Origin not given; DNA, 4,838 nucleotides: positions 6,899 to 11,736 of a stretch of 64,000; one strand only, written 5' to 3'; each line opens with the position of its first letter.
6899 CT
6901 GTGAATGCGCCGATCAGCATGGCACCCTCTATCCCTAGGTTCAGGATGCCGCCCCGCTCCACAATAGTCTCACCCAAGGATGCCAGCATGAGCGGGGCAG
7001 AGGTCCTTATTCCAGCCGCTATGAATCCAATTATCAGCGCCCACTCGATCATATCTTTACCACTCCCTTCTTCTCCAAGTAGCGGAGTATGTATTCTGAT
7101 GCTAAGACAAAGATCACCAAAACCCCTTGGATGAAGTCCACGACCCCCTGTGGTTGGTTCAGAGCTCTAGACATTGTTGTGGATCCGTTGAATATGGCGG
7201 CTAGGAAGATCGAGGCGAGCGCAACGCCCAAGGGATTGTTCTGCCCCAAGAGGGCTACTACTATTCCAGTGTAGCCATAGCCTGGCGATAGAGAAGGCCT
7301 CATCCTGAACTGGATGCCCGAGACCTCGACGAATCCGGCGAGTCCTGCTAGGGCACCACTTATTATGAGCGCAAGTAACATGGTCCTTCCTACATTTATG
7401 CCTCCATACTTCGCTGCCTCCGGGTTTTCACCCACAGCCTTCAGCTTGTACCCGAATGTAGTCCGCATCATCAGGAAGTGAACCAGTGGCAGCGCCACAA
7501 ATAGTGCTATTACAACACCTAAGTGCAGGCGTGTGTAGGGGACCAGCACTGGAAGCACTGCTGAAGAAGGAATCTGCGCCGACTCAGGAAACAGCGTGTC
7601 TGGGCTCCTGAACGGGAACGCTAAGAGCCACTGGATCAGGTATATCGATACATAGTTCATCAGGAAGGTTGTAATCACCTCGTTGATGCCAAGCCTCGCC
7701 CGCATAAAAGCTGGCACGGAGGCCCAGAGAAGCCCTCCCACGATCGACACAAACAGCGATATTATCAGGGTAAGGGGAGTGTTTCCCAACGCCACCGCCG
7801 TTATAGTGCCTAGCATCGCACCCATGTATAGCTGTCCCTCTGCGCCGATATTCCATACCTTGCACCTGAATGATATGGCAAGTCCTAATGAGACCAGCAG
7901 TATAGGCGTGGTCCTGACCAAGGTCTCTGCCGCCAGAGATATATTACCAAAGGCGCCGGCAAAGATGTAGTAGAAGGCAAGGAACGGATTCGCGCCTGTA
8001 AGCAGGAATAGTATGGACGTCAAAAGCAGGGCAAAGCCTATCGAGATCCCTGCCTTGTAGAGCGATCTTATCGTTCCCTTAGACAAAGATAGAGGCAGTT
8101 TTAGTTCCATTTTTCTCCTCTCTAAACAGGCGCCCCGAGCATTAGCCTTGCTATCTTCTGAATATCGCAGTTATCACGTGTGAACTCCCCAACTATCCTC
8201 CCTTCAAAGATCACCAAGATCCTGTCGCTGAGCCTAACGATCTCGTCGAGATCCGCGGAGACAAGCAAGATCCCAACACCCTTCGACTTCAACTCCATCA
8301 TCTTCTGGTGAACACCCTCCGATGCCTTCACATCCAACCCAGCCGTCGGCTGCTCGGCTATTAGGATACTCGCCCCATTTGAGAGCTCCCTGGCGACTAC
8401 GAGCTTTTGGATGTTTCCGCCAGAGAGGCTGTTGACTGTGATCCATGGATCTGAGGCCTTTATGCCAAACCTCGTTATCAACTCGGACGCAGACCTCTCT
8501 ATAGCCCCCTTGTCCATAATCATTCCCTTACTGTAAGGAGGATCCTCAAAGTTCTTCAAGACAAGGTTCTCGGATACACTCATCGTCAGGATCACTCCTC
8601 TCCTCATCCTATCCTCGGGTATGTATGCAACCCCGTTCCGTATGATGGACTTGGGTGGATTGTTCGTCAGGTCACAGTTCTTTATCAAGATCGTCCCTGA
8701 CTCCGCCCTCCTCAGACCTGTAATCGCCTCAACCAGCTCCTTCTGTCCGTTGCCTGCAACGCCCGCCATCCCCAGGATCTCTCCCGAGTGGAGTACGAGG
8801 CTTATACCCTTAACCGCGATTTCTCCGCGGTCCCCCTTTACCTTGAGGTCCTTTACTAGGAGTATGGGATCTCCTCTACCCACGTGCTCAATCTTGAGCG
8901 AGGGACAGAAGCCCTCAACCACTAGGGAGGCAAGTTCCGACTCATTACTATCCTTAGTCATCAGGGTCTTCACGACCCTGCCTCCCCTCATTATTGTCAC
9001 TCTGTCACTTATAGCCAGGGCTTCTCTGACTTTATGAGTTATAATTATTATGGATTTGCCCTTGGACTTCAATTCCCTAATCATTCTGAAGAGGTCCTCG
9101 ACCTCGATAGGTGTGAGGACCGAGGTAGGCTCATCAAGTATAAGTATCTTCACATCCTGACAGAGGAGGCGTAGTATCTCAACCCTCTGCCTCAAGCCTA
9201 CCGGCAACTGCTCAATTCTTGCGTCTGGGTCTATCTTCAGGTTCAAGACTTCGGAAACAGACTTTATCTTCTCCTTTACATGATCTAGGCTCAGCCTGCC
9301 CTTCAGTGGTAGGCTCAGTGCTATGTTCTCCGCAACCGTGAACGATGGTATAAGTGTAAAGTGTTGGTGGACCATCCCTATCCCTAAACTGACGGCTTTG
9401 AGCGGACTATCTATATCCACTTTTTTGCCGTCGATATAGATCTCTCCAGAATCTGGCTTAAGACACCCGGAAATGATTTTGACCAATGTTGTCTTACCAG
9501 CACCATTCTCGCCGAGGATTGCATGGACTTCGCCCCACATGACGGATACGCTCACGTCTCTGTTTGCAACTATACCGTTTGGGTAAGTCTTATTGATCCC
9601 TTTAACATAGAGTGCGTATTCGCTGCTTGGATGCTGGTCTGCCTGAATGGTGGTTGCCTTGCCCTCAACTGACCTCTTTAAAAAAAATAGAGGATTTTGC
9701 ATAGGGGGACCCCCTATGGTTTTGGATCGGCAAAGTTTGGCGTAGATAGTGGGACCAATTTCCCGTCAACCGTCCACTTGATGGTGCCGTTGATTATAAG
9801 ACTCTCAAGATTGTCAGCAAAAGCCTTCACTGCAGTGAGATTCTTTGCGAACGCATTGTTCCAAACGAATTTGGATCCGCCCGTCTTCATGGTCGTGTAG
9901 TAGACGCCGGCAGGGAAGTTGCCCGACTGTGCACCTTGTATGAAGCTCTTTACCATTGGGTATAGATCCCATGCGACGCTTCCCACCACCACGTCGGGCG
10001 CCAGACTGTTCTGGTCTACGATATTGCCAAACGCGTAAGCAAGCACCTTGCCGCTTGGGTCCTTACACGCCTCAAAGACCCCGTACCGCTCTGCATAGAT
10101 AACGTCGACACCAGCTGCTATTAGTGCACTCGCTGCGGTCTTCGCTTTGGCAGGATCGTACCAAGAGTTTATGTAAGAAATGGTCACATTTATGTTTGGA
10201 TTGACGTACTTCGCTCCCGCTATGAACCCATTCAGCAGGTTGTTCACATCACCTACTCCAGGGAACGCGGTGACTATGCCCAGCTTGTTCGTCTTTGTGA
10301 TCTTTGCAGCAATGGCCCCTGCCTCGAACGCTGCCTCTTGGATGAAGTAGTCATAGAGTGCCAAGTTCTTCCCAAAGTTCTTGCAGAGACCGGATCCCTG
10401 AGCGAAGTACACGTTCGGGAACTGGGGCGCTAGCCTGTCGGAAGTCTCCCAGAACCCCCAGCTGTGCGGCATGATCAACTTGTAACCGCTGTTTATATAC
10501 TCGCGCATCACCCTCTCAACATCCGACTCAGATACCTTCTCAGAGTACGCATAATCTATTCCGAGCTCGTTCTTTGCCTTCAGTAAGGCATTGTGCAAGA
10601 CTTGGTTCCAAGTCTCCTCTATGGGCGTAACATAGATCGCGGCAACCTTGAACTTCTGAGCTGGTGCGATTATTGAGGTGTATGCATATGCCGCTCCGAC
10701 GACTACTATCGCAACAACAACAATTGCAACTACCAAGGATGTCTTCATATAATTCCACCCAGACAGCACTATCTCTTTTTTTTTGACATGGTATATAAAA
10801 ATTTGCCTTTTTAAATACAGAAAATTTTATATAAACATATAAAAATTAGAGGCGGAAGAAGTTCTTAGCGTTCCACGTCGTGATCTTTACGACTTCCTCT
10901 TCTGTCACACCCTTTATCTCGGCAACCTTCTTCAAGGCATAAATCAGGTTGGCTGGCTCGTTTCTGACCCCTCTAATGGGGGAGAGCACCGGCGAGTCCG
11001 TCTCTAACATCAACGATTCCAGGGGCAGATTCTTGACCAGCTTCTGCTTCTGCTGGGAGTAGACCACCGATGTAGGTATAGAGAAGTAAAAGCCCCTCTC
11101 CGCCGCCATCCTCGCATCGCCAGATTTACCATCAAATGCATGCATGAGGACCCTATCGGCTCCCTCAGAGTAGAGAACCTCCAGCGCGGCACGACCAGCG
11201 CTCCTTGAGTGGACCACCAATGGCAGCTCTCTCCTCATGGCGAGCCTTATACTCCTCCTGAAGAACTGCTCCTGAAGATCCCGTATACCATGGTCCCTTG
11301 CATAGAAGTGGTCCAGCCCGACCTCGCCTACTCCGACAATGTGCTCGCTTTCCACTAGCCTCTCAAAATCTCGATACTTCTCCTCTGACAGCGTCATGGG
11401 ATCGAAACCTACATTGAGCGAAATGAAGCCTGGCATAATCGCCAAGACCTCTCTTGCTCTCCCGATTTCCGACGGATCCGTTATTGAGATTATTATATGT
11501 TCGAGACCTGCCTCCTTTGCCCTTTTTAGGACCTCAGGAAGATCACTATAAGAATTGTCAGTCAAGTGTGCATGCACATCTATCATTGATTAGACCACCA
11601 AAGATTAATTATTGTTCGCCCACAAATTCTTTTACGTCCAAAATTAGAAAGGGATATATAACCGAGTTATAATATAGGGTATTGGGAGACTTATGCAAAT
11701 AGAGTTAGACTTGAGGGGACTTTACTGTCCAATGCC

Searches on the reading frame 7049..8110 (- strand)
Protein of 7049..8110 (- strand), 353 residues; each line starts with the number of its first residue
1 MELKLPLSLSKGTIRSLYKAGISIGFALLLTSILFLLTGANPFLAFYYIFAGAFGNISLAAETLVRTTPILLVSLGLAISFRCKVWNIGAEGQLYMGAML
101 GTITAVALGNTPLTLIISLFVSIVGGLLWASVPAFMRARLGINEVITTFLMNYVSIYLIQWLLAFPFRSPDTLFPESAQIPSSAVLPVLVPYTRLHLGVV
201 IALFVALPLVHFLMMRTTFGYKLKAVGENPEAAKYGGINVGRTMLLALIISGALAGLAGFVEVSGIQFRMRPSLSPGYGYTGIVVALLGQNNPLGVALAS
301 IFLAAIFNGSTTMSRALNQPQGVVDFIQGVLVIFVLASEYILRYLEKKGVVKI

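Call 27: search_protein_families(library=pfam, proteins=[window:7049-8110:-], max_evalue=0.0001)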
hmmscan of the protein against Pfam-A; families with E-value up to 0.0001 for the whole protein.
window:7049-8110:- (353 aa): 1 family
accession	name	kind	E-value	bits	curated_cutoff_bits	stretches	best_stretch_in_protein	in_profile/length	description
PF02653.21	BPD_transp_2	-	3.7e-45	154.6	26.8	1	61-336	3-269/269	Branched-chain amino acid transport system / permease component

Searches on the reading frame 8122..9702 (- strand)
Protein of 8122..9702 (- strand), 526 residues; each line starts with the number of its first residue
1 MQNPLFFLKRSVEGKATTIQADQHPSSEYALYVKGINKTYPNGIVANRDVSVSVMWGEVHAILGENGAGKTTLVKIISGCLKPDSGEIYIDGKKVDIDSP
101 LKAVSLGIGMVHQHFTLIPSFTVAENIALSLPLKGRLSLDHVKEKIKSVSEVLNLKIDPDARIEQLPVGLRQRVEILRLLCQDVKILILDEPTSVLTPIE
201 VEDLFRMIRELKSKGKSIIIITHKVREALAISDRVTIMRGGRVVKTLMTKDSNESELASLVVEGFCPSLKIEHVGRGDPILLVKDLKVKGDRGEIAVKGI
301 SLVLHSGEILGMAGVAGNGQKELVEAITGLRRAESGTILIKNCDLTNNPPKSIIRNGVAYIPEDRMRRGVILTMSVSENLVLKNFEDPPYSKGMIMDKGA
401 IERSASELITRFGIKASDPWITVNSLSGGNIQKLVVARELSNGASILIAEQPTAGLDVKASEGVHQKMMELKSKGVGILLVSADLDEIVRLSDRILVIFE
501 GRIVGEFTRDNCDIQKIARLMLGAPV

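Call 27: search_protein_families(library=pfam, proteins=[window:8122-9702:-], max_evalue=0.0001)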
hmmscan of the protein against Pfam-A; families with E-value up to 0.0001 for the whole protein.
window:8122-9702:- (526 aa): 2 families
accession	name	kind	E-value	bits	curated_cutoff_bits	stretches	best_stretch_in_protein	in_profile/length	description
PF00005.33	ABC_tran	-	5.7e-50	169.9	25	2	48-194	2-137/137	ABC transporter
PF13304.12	AAA_21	-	1.2e-05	26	27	0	59-88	1-36/304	AAA domain, putative AbiEii toxin, Type IV TA system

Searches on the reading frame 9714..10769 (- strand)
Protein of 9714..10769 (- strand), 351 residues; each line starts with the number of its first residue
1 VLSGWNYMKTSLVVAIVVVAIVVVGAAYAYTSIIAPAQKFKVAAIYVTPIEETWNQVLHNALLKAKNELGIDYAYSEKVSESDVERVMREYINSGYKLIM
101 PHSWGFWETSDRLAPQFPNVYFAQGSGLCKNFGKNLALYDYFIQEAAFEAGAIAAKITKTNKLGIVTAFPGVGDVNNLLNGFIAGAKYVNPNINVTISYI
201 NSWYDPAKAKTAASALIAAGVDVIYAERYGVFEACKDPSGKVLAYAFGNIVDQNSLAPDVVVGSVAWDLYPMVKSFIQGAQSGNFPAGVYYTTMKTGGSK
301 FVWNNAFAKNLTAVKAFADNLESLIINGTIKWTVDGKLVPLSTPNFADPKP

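Call 27: search_protein_families(library=pfam, proteins=[window:9714-10769:-], max_evalue=0.0001)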
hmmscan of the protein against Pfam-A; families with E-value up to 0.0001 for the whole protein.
window:9714-10769:- (351 aa): 1 family
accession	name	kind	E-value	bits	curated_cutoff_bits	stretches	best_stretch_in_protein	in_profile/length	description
PF02608.20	Bmp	-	1.3e-41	143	24.1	1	44-329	6-294/301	ABC transporter substrate-binding protein PnrA-like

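Call 92: search_solved_structures(query=window:9714-10769:-, max_evalue=0.001)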
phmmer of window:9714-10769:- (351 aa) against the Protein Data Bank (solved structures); distinct sequences matched with E-value up to 0.001: 14.
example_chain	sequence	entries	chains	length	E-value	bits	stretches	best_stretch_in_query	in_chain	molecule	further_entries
6pi5_A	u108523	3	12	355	8e-34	120.8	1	39-331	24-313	Atrazine periplasmic binding protein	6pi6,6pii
3s99_A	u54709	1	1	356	9.7e-27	97.5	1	37-325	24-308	Basic membrane lipoprotein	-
7x0r_A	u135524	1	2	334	1.3e-22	83.8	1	52-302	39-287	Lbp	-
2hqb_A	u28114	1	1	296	1.7e-21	80.2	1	50-285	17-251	Transcriptional activator of comK gene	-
9q1u_A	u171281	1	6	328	9.6e-17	64.6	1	51-329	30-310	Basic membrane protein A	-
6shu_A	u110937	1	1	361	8.5e-15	58.2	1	132-335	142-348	Basic membrane protein D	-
6yab_AAA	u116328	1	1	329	4.3e-12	49.3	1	73-230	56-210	Lipoprotein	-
6ya3_C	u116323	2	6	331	4.4e-12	49.3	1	73-230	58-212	Lipoprotein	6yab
6y9u_A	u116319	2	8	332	4.4e-12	49.2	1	73-230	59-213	Lipoprotein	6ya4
6yab_DDD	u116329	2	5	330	4.9e-12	49.1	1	73-230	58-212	Lipoprotein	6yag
4pev_A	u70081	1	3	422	1.8e-11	47.3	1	54-299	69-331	Membrane lipoprotein family protein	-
4p98_A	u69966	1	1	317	8.3e-10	41.8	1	81-286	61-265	Extracellular solute-binding protein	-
4iil_A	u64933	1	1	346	2.4e-06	30.4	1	159-302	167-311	Membrane lipoprotein TpN38(b)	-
2fqw_A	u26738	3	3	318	5.7e-05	25.9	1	150-230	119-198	Membrane lipoprotein tmpC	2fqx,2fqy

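Call 95: search_protein_families(library=ncbifam, proteins=[window:9714-10769:-], max_evalue=0.00001)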
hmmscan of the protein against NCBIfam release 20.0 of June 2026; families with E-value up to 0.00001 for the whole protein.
window:9714-10769:- (351 aa): 1 family
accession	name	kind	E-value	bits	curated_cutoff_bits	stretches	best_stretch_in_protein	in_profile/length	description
NF047927.1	ABC_BMP_B6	equivalog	7.7e-31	107.4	400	1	47-332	8-299/314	putative B6 ABC transporter substrate-binding protein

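Call 105: search_solved_structures(query=window:9714-10769:-, max_evalue=1e-20, show_alignments=2)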
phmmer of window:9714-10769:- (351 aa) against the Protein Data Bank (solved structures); distinct sequences matched with E-value up to 1e-20: 4.
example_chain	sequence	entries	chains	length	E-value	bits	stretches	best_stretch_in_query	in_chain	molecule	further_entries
6pi5_A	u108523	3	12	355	8e-34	120.8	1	39-331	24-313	Atrazine periplasmic binding protein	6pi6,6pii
3s99_A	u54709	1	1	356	9.7e-27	97.5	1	37-325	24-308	Basic membrane lipoprotein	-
7x0r_A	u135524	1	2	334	1.3e-22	83.8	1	52-302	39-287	Lbp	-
2hqb_A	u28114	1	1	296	1.7e-21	80.2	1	50-285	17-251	Transcriptional activator of comK gene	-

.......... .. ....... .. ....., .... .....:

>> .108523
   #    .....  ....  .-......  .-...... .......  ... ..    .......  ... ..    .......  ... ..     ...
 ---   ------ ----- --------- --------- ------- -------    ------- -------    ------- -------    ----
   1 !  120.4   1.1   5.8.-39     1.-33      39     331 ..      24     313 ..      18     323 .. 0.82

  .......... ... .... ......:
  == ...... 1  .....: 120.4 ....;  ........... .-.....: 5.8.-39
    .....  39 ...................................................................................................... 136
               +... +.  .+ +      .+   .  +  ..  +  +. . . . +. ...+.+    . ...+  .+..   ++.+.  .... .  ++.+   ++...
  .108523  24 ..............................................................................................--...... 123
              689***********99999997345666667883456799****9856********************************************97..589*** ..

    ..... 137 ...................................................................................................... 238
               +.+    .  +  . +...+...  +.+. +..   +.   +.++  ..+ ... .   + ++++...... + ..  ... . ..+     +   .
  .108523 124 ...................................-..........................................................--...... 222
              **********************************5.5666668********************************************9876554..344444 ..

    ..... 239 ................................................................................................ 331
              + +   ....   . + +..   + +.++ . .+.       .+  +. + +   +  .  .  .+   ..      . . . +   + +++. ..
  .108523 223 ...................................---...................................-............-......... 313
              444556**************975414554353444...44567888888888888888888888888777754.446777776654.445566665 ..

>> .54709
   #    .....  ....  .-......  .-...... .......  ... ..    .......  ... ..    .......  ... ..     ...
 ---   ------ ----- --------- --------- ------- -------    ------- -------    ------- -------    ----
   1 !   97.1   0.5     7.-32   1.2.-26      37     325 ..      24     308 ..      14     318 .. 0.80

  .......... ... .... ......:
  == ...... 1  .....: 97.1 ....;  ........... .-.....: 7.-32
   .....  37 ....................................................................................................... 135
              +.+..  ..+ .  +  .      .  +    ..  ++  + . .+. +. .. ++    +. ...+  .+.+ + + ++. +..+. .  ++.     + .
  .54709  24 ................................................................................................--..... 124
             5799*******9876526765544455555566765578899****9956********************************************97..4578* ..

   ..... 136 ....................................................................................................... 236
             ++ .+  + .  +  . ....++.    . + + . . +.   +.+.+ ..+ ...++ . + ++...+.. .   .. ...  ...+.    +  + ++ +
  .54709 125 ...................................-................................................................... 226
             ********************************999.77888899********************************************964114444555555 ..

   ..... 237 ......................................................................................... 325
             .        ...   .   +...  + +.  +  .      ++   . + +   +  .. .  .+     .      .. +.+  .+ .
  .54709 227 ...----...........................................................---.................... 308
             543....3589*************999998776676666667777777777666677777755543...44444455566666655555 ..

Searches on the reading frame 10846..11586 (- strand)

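Call 27: search_protein_families(library=pfam, proteins=[window:10846-11586:-], max_evalue=0.0001)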
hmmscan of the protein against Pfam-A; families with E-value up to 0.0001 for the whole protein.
window:10846-11586:- (246 aa): 1 family
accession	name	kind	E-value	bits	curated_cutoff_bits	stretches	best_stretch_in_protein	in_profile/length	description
PF01026.27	TatD_DNase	-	4e-61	207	27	1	2-245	1-253/253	TatD related DNase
